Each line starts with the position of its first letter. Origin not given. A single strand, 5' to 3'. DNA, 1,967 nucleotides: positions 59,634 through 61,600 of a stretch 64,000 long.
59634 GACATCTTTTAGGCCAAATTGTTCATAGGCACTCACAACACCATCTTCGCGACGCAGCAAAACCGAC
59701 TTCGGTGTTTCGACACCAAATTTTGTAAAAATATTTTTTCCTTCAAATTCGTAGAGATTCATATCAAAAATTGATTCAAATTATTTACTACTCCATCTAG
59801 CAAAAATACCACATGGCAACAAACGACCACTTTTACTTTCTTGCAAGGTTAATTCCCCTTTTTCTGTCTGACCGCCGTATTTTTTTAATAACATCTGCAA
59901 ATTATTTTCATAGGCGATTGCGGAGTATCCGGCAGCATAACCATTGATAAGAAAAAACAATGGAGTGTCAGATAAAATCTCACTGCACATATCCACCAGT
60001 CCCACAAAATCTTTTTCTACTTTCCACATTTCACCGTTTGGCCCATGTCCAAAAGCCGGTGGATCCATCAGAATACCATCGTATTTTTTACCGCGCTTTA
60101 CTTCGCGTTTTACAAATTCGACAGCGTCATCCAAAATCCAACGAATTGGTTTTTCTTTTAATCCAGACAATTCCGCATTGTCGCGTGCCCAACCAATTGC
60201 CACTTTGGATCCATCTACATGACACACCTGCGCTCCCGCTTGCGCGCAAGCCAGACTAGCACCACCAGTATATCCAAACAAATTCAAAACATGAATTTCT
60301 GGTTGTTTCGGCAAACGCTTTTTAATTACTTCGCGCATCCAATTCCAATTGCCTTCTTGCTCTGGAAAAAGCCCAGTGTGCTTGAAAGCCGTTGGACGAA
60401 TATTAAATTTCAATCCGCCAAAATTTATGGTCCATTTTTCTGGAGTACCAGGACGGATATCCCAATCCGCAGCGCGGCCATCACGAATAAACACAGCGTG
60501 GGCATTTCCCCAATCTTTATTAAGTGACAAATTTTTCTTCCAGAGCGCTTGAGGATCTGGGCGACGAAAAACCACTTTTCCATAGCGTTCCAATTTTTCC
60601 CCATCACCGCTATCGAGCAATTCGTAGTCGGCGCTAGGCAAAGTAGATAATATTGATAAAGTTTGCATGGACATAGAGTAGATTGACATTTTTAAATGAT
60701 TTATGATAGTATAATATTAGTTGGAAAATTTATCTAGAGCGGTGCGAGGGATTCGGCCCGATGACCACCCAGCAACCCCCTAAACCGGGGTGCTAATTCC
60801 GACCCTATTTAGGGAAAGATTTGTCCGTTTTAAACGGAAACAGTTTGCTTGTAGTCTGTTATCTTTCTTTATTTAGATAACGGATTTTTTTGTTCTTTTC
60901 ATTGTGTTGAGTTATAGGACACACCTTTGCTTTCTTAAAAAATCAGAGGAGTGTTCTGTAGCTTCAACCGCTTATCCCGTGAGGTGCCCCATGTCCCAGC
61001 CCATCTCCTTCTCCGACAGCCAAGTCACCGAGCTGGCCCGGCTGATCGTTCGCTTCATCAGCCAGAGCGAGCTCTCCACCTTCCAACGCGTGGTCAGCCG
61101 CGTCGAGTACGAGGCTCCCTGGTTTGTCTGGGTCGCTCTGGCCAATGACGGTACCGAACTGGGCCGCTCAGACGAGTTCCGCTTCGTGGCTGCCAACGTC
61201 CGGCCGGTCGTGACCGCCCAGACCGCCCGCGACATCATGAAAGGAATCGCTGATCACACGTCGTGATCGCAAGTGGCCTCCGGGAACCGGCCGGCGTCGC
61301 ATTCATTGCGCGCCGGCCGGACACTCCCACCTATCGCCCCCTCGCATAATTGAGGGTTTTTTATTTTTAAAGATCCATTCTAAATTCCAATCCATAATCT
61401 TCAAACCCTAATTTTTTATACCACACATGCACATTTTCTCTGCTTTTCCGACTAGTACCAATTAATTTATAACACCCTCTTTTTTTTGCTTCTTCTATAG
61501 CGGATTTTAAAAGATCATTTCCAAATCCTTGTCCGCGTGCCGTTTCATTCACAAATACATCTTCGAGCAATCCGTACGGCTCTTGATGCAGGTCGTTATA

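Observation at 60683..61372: Stand-alone structured RNA of about 170 nt followed by a GC-rich 91-aa ORF and a GC-rich hairpin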

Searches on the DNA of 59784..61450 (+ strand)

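Call 4: search_rna_families(source=window, start=60600, end=61450, threshold=evalue, max_evalue=10, show_alignments=3)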
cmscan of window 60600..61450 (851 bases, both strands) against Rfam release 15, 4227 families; matches with E-value up to 10: 5.
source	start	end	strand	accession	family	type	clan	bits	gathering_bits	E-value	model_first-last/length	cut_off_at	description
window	60727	60825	+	RF00162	SAM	Cis-reg; riboswitch;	CL00012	57.2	44.4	1.9e-12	1-108/108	no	SAM riboswitch aptamer (S box leader)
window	60911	60962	+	RF00743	mir-308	Gene; miRNA;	-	18.6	60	0.55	1-63/63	no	mir-308 microRNA precursor family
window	60851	60957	+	RF02694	RalA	Gene; sRNA;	-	15.3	170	1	1-179/179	no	RalR antitoxin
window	61246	61273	-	RF01325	CRISPR-DR12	Gene; CRISPR;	-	15.1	37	6.2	1-30/30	no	CRISPR RNA direct repeat element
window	61051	61150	-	RF03936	mir-4079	Gene; miRNA;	-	14.7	62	8.2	1-51/51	no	mir-4079 microRNA precursor family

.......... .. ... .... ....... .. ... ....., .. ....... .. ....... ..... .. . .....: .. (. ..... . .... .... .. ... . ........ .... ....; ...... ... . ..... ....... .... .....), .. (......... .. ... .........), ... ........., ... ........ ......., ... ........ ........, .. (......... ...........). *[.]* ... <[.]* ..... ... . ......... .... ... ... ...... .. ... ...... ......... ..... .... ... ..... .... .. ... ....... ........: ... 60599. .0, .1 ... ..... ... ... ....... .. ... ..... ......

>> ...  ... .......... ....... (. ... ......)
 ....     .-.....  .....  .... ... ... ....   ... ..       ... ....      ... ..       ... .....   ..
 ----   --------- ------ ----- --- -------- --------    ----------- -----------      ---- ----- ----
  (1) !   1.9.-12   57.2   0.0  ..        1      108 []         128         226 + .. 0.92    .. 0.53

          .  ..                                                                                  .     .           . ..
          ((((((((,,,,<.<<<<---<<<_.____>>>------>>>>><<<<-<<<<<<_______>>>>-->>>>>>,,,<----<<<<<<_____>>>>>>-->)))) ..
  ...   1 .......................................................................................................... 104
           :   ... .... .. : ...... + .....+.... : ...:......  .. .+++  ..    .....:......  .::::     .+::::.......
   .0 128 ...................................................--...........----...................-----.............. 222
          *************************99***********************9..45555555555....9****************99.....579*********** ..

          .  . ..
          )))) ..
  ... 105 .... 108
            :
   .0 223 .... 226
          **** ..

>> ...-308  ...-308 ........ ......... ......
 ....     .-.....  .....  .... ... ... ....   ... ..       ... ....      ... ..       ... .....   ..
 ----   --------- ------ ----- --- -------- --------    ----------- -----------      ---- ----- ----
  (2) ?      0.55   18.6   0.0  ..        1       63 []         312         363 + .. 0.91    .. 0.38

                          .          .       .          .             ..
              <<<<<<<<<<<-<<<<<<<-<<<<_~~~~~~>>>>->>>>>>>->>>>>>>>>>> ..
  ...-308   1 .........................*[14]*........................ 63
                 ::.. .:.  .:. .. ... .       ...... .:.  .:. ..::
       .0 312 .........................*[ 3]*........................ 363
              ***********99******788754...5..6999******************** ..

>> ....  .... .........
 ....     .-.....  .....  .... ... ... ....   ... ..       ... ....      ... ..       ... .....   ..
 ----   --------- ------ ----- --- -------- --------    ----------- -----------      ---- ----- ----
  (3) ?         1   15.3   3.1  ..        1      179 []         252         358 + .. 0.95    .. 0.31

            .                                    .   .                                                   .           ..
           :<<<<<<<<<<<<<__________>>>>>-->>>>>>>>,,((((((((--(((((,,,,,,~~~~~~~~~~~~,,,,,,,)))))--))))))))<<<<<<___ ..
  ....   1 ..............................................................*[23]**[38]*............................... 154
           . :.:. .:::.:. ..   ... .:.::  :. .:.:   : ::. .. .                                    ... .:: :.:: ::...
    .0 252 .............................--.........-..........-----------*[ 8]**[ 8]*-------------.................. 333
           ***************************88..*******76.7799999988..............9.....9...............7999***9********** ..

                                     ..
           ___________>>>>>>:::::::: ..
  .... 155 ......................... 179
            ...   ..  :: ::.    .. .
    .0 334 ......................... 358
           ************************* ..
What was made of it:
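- On SAM-I riboswitch (RF00162, S-box): The core strings match the consensus in the cmscan alignment (call 4).
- Checked: The quoted G/C-rich segments are the P2 and P3 helices of a SAM-I aptamer (call 4).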

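Call 26: search_rna_families(sources=[L003, L004, L005, L006, L007], threshold=gathering)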
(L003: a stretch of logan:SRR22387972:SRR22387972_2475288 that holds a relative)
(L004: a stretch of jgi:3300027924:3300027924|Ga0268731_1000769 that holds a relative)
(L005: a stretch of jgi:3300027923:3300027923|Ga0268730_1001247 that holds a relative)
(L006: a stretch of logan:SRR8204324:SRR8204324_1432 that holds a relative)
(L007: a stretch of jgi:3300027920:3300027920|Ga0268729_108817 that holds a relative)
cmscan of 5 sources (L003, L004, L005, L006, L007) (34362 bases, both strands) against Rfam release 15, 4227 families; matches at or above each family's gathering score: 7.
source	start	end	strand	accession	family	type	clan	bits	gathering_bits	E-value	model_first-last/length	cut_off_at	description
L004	15463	15712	-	RF02541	LSU_rRNA_bacteria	Gene; rRNA;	CL00112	218.1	50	6.9e-68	2663-2925/2925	5'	Bacterial large subunit ribosomal RNA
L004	15283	15389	-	RF00001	5S_rRNA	Gene; rRNA;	CL00113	80.8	38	7.5e-16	1-120/120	no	5S ribosomal RNA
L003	704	803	+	RF00162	SAM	Cis-reg; riboswitch;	CL00012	59.7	44.4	1.4e-11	1-108/108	no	SAM riboswitch aptamer (S box leader)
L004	7236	7332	+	RF00162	SAM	Cis-reg; riboswitch;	CL00012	48.9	44.4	1.9e-08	1-108/108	no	SAM riboswitch aptamer (S box leader)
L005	4047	4143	+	RF00162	SAM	Cis-reg; riboswitch;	CL00012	48.9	44.4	1.9e-08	1-108/108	no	SAM riboswitch aptamer (S box leader)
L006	3696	3792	+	RF00162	SAM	Cis-reg; riboswitch;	CL00012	48.9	44.4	1.9e-08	1-108/108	no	SAM riboswitch aptamer (S box leader)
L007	572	668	+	RF00162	SAM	Cis-reg; riboswitch;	CL00012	48.9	44.4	1.9e-08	1-108/108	no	SAM riboswitch aptamer (S box leader)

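Call 56: search_rna_families(sources=[L008, L009, L010, L011, L012, L019, L090, L091, L095, L025, L084], threshold=gathering)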
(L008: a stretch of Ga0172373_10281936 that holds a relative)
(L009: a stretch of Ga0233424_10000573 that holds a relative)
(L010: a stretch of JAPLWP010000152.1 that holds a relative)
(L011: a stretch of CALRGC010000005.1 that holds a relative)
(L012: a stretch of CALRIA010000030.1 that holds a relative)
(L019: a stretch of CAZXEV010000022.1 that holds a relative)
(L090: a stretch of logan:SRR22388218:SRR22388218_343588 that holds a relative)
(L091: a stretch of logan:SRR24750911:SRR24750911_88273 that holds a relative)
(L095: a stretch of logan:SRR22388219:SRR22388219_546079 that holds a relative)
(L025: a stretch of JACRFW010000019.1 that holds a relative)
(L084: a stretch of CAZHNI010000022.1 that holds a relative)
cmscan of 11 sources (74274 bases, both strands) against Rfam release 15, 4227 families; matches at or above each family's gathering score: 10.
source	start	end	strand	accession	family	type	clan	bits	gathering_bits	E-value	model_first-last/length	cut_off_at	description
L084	8033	8105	-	RF00005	tRNA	Gene; tRNA;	CL00001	68.9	29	7.3e-13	1-71/71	no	tRNA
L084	7749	7820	-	RF00005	tRNA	Gene; tRNA;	CL00001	67.4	29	1.9e-12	1-71/71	no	tRNA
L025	8583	8655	-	RF00005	tRNA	Gene; tRNA;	CL00001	66.1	29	4.2e-12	1-71/71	no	tRNA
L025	7394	7465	+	RF00005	tRNA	Gene; tRNA;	CL00001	66.1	29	4.2e-12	1-71/71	no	tRNA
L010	3857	3956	-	RF00162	SAM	Cis-reg; riboswitch;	CL00012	55.2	44.4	6e-10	1-108/108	no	SAM riboswitch aptamer (S box leader)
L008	213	311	+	RF00162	SAM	Cis-reg; riboswitch;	CL00012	54.8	44.4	7.9e-10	1-108/108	no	SAM riboswitch aptamer (S box leader)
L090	4751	4850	+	RF00162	SAM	Cis-reg; riboswitch;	CL00012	54.7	44.4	8.4e-10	1-108/108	no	SAM riboswitch aptamer (S box leader)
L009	1027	1125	-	RF00162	SAM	Cis-reg; riboswitch;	CL00012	54.4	44.4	1.1e-09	1-108/108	no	SAM riboswitch aptamer (S box leader)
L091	5549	5648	+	RF00162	SAM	Cis-reg; riboswitch;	CL00012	51.7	44.4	6.6e-09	1-108/108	no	SAM riboswitch aptamer (S box leader)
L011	3862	3957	-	RF00162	SAM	Cis-reg; riboswitch;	CL00012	50.3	44.4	1.6e-08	1-108/108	no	SAM riboswitch aptamer (S box leader)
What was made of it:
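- On SAM-I riboswitch (RF00162, S-box): Orthologous leaders score 48.9-59.7 bits (calls 26, 56).
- It is also found in L003-L011, L090 and L091 at 48.9-59.7 bits (calls 26, 56).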

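Call 61: search_rna_families(source=L003, start=790, end=1360, threshold=evalue, max_evalue=5)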
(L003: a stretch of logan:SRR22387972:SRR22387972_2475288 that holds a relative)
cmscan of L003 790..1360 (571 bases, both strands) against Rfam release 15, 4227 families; matches with E-value up to 5: 1.
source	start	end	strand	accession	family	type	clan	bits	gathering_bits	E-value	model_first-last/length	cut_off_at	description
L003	819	921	+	RF04177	BTnc201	Gene; sRNA;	-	20.2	105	0.48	1-99/99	no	Bacteroides sRNA BTnc201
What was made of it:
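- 60910..60963 (+): Hairpin 2: a long stem-loop between the terminator and the ribosome binding site. The core helix pairs 60915-60929 with 60944-60958. It has no Rfam family (calls 4, 61).
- There is no Rfam hit (calls 4, 61).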
